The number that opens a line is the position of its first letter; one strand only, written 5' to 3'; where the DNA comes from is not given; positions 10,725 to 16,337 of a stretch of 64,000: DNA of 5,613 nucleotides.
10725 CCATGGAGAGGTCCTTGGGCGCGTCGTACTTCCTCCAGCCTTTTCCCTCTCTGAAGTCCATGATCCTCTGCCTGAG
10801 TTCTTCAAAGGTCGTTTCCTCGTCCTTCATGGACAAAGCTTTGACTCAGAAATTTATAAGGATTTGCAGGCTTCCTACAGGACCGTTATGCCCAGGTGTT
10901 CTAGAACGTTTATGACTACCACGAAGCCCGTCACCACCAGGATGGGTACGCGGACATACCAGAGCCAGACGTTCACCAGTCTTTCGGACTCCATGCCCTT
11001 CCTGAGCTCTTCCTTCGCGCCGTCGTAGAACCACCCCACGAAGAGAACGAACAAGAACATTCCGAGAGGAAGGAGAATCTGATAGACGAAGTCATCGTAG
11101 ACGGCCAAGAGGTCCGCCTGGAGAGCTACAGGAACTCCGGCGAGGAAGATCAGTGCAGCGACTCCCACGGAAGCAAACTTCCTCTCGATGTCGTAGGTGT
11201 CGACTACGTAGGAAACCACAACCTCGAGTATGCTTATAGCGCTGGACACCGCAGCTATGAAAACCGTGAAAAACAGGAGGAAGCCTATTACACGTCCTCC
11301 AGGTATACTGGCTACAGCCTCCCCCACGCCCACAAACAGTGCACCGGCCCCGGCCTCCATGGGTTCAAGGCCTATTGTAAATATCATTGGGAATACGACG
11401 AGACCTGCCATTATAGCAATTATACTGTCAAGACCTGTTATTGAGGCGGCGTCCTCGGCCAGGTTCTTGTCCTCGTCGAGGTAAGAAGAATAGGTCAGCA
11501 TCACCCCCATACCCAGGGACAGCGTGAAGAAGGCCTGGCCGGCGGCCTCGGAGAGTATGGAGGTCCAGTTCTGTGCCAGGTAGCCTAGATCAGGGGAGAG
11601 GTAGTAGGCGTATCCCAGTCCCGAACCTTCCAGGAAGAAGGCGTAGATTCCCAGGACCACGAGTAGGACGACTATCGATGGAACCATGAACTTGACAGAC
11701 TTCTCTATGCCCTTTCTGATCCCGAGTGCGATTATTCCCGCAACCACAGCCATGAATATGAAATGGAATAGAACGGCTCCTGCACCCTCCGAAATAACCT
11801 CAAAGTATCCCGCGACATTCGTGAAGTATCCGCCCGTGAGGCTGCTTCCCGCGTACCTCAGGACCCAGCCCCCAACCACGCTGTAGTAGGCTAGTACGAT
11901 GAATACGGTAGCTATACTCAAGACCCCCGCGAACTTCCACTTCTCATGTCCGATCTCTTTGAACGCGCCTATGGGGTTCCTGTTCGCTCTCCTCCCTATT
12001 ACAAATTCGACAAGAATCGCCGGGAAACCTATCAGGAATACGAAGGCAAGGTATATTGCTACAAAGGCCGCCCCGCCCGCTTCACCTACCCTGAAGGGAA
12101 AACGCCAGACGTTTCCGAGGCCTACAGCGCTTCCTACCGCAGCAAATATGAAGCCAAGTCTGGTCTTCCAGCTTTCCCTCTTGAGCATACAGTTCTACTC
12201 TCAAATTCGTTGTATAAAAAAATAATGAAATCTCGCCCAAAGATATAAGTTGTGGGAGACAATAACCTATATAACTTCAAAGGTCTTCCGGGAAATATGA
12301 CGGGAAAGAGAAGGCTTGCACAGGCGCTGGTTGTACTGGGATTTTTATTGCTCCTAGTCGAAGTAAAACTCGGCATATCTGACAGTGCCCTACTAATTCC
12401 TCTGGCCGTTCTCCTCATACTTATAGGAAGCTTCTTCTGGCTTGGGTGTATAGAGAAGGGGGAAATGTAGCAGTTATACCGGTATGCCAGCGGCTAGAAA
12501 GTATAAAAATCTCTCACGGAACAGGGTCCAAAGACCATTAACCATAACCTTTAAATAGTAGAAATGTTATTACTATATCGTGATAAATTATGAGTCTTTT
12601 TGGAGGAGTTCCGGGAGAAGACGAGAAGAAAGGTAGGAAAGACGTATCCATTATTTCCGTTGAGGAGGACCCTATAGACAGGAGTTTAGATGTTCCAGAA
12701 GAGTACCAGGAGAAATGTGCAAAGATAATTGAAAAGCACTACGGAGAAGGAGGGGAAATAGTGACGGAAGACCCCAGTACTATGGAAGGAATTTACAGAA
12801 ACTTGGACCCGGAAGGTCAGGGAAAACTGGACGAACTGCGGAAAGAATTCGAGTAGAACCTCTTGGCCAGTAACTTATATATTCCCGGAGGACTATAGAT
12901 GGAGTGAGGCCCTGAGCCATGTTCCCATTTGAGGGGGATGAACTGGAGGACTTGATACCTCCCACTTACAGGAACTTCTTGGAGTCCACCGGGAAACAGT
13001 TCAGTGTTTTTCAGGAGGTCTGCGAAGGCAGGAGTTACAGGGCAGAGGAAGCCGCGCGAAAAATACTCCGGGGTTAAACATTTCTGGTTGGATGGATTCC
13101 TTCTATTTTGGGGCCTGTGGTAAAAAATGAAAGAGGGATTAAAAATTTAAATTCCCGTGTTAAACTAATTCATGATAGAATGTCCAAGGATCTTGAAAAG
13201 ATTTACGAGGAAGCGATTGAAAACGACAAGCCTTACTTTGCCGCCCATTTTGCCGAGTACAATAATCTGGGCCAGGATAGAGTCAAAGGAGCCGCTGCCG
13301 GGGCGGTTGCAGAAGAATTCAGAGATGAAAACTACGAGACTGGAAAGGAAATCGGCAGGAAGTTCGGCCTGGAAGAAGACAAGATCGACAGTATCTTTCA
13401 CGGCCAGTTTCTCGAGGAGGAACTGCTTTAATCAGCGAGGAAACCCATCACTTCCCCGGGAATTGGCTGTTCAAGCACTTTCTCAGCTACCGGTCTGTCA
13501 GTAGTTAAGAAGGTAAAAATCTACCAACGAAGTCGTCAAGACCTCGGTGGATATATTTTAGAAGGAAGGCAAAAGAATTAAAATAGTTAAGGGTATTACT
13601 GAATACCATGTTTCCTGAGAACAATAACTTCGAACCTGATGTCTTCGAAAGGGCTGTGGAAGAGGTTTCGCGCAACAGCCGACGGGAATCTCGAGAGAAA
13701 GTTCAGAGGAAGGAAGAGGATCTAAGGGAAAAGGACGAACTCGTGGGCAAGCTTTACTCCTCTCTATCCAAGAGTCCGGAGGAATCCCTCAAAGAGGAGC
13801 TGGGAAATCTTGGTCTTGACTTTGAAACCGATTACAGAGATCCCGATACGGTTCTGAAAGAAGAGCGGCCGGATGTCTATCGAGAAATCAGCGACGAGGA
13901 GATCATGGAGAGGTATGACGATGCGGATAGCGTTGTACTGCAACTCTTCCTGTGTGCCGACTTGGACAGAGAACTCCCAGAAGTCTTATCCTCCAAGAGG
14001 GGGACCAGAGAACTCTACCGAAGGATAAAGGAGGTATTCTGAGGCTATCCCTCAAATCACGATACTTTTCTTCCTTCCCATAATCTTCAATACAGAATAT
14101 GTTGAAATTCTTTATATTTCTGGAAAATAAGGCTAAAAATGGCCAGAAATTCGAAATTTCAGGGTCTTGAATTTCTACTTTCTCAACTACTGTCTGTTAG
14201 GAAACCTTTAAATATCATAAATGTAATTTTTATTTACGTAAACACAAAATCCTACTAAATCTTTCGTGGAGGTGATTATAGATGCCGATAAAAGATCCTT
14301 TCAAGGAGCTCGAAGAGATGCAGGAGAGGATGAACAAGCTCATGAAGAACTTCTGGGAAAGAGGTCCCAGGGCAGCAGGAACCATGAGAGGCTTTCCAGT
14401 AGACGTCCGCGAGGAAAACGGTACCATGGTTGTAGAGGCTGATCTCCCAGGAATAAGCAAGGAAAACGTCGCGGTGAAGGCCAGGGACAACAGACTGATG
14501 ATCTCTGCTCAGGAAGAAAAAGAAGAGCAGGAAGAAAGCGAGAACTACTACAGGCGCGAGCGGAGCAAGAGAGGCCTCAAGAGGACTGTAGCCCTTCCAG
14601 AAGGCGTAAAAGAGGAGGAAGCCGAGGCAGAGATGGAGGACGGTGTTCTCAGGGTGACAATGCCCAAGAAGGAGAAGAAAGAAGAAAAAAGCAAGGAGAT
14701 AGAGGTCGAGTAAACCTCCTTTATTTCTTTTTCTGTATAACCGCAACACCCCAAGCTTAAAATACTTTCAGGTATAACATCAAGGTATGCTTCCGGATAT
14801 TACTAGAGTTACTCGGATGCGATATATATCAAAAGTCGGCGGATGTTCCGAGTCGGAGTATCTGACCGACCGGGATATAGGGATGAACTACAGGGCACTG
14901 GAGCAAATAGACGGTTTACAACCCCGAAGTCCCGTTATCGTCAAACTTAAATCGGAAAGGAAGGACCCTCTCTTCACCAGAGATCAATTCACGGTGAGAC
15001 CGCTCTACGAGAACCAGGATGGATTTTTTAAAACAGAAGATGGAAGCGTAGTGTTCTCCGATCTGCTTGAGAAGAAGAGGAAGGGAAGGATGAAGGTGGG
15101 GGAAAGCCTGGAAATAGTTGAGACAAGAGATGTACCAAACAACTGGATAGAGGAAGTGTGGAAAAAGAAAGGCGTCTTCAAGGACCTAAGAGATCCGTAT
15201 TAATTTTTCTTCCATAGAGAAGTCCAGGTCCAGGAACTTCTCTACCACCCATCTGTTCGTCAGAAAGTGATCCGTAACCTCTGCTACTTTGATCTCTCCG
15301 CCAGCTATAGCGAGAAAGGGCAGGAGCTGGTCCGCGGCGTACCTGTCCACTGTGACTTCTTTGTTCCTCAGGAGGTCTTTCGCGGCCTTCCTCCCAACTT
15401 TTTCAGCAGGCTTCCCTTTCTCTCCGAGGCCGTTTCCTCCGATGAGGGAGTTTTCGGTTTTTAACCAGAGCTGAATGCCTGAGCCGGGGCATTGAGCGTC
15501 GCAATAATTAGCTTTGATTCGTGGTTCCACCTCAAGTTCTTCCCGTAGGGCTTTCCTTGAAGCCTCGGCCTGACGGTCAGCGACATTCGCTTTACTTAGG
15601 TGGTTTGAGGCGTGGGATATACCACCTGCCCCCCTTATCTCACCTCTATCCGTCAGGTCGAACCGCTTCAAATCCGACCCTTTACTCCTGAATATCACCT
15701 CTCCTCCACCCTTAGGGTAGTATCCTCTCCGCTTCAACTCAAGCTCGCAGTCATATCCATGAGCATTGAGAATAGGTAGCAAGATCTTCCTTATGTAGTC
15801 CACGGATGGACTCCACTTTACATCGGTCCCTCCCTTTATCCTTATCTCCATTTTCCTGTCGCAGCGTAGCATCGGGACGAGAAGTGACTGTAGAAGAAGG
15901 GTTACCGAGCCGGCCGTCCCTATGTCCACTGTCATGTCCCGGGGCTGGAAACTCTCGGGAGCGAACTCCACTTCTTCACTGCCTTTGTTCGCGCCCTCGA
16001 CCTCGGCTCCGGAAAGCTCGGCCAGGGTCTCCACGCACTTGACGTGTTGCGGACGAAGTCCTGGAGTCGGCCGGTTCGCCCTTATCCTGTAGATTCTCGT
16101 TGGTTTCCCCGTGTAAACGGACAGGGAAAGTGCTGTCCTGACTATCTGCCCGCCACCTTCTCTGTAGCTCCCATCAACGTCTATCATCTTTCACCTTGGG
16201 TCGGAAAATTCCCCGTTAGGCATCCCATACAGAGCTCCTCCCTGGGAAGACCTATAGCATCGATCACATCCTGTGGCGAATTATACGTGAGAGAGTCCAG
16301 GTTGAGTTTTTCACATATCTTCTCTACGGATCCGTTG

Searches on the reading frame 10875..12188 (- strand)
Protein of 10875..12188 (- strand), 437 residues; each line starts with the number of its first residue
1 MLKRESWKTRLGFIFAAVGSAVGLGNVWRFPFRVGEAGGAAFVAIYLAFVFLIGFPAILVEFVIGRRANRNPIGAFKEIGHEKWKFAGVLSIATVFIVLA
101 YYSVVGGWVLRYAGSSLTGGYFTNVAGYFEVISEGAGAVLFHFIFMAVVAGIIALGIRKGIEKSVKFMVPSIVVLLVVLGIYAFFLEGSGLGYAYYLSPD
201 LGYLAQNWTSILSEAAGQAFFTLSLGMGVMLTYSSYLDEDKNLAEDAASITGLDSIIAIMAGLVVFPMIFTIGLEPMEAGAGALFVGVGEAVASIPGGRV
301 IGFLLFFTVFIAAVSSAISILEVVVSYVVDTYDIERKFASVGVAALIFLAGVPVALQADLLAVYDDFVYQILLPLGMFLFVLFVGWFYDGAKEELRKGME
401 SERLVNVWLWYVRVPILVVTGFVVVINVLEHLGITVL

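Call 83: search_protein_families(library=pfam, proteins=[window:10875-12188:-], max_evalue=0.00001)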
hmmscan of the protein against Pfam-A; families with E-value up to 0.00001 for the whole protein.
window:10875-12188:- (437 aa): 1 family
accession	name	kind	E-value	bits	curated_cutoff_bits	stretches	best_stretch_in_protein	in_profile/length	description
PF00209.24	SNF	-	6.5e-55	187.3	27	2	137-428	174-477/524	Sodium:neurotransmitter symporter family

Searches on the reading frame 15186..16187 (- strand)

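Call 3: search_protein_families(library=pfam, proteins=[window:15186-16187:-], max_evalue=1)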
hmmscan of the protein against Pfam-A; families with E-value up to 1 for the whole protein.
window:15186-16187:- (333 aa): 2 families
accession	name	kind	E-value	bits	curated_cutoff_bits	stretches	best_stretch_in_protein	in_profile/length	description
PF01137.26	RTC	-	5.9e-79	264.8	27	1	8-324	1-220/221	RNA 3'-terminal phosphate cyclase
PF05189.18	RTC_insert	-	2.6e-20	73.2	23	1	179-275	1-100/102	RNA 3'-terminal phosphate cyclase (RTC), insert domain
